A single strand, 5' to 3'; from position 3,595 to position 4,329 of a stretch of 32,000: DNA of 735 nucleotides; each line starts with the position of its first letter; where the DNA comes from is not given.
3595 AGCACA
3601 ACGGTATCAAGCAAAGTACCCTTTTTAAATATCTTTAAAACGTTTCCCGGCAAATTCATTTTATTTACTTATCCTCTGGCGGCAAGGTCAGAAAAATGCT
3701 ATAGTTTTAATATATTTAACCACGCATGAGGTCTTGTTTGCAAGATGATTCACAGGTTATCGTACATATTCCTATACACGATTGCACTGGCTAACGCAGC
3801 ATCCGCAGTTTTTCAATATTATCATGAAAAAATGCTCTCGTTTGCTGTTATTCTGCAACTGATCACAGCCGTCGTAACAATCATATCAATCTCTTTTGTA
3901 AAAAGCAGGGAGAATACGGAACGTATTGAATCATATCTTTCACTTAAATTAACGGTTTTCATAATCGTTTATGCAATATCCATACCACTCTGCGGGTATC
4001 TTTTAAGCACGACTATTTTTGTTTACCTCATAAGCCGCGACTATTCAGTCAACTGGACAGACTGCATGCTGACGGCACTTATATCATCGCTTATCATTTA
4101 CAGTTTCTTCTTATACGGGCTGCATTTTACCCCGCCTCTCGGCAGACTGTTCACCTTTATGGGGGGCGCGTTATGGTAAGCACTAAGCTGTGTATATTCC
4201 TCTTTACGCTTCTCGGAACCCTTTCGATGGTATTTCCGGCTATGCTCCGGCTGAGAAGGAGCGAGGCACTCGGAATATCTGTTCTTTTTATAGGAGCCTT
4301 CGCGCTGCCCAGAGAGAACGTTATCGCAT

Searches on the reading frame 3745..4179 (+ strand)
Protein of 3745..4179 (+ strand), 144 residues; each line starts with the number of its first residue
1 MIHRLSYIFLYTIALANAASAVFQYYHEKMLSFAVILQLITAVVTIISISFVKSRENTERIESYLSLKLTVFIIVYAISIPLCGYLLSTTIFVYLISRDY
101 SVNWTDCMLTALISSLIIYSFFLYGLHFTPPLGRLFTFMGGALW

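Call 3: search_protein_families(library=pfam, proteins=[window:3745-4179:+], max_evalue=0.01)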
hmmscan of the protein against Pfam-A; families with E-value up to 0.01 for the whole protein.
window:3745-4179:+ (144 aa): 1 family
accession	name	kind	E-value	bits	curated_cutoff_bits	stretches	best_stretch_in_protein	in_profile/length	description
PF07331.16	TctB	-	1.6e-07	32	29.1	1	35-127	34-133/137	Tripartite tricarboxylate transporter TctB family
